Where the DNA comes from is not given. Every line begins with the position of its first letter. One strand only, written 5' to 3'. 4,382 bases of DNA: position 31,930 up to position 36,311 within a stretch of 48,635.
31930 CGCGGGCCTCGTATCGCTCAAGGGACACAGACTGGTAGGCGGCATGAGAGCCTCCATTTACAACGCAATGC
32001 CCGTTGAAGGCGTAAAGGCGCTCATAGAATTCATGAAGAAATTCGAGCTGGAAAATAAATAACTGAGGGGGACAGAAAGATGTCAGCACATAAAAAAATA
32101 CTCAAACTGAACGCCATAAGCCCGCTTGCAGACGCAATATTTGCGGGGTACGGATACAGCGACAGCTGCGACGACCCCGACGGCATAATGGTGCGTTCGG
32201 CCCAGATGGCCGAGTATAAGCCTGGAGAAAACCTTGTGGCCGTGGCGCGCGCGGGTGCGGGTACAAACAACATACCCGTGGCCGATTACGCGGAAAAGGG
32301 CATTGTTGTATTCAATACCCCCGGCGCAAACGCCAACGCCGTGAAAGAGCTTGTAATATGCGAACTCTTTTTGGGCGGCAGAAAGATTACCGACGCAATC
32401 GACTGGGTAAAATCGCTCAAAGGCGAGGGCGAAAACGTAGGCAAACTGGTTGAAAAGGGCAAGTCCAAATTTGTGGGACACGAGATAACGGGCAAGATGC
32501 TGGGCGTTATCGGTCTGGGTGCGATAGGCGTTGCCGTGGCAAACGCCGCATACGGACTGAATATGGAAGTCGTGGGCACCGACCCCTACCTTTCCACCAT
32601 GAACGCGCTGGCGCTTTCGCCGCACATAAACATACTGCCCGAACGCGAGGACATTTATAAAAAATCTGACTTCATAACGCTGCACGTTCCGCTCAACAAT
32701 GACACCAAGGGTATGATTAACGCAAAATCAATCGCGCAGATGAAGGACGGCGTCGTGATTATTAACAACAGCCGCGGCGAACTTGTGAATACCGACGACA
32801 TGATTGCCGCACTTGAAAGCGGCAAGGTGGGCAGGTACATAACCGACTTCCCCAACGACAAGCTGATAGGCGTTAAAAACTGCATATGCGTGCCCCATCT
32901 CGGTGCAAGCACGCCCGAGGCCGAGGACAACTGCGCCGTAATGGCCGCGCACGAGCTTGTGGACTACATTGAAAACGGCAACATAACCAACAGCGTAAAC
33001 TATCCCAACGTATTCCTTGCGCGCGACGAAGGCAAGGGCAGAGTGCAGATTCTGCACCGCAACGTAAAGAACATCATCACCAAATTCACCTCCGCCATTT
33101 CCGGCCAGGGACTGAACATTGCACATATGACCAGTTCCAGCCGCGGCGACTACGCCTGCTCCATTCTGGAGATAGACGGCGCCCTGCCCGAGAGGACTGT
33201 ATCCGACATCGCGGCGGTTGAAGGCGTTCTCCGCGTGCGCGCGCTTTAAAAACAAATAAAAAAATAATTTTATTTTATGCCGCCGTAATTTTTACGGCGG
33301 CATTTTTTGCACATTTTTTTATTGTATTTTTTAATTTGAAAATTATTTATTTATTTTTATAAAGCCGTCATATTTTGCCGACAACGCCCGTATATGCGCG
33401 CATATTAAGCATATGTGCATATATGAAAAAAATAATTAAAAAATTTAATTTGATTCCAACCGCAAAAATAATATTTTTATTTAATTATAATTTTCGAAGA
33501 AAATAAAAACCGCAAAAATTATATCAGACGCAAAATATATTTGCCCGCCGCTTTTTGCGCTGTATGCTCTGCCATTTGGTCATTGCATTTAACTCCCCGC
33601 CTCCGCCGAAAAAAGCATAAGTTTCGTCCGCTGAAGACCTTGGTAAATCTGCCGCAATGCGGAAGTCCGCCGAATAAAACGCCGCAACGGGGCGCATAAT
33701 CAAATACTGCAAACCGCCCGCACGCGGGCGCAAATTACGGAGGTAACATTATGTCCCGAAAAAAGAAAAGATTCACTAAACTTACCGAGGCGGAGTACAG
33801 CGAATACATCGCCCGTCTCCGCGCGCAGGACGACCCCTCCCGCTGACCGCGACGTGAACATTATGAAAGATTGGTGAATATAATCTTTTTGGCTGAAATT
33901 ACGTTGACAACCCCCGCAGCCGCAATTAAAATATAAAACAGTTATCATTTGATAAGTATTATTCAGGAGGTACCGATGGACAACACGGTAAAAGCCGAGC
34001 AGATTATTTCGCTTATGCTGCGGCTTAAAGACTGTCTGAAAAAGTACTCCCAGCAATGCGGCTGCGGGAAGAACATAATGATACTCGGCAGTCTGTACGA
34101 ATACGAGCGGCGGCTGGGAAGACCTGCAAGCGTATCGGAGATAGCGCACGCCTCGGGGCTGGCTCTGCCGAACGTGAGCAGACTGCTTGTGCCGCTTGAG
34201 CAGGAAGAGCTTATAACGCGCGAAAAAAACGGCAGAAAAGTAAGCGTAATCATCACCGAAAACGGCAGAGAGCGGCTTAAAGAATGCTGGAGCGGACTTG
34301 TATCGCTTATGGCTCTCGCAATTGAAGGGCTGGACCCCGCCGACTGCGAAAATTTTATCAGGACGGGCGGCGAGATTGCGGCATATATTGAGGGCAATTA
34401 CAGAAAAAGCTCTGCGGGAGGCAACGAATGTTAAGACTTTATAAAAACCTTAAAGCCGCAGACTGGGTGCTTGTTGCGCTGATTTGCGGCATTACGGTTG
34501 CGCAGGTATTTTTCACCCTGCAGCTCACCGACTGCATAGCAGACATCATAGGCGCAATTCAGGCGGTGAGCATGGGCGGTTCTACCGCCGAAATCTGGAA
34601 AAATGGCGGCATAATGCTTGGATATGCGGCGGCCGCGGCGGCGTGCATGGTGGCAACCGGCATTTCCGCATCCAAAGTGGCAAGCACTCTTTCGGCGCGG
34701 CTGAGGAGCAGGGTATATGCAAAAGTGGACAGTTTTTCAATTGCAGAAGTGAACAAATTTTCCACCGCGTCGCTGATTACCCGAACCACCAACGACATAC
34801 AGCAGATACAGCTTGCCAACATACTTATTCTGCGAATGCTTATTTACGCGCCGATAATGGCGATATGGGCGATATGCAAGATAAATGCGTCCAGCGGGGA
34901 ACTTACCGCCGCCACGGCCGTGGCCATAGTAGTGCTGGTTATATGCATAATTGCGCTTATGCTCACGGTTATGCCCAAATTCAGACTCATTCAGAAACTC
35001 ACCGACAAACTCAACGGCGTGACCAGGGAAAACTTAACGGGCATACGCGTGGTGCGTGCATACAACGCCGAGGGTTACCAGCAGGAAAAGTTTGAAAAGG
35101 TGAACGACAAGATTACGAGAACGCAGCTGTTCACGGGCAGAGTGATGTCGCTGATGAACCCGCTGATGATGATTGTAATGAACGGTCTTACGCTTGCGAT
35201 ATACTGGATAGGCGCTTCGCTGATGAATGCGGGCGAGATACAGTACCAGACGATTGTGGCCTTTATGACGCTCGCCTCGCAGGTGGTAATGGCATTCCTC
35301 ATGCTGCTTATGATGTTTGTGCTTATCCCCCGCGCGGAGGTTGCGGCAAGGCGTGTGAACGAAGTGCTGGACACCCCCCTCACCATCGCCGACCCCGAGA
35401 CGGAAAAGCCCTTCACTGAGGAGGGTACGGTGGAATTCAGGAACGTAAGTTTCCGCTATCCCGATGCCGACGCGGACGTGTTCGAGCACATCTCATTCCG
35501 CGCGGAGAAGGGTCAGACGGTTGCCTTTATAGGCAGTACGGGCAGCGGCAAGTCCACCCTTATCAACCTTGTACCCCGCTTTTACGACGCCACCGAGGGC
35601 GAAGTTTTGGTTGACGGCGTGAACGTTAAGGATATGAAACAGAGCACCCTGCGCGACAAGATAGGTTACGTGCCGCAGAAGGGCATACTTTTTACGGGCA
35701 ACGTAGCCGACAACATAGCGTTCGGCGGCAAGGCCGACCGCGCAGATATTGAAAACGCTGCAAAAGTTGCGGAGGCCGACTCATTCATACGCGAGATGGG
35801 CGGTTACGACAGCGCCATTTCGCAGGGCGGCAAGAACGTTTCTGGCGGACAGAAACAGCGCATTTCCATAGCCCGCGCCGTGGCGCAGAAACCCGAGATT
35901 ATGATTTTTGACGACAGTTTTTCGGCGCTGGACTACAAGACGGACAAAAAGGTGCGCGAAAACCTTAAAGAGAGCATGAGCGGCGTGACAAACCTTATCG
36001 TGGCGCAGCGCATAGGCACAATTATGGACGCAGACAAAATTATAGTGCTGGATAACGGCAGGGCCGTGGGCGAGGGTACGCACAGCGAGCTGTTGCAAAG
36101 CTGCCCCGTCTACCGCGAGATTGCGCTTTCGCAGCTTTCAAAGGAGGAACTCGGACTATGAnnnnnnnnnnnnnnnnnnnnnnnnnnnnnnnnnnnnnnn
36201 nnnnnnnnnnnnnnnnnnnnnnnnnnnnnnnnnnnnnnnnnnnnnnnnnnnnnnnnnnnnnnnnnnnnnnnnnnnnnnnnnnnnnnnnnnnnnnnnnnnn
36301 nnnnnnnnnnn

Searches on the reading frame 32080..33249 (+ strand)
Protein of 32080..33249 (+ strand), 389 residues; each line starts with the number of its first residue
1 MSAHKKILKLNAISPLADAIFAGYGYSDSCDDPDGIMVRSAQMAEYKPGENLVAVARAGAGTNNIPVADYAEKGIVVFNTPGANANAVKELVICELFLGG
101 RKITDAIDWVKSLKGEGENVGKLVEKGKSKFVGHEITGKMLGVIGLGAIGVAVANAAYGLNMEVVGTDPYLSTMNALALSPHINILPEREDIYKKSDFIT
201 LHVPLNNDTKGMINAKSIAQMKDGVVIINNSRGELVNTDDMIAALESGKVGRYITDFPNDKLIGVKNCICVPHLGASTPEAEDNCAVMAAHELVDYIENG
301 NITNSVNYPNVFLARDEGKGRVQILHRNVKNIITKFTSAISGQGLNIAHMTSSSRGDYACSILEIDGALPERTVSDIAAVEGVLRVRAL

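Call 11: search_protein_families(library=pfam, proteins=[window:32080-33249:+], max_evalue=0.001)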
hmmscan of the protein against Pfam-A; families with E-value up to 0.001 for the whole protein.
window:32080-33249:+ (389 aa): 3 families
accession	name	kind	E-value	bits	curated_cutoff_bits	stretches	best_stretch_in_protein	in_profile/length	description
PF02826.25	2-Hacid_dh_C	-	4.3e-40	137.4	25.1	1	126-275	24-178/178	D-isomer specific 2-hydroxyacid dehydrogenase, NAD binding domain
PF00389.36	2-Hacid_dh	-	9.2e-16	58.2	24.6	1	46-307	56-134/134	D-isomer specific 2-hydroxyacid dehydrogenase, catalytic domain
PF03446.21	NAD_binding_2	-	9.6e-06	26.1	21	1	141-247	2-109/161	NAD binding domain of 6-phosphogluconate dehydrogenase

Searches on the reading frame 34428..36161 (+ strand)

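Call 11: search_protein_families(library=pfam, proteins=[window:34428-36161:+], max_evalue=0.001)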
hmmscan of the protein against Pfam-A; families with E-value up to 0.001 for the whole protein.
window:34428-36161:+ (577 aa): 3 families
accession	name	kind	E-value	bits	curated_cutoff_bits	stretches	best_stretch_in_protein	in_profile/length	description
PF00664.28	ABC_membrane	-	4.3e-30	105.8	28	1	24-290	13-274/274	ABC transporter transmembrane region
PF00005.33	ABC_tran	-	1.6e-29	103.7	25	1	353-498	2-136/137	ABC transporter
PF02463.25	SMC_N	-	0.00089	19.2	40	0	470-540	136-210/220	RecF/RecN/SMC N terminal domain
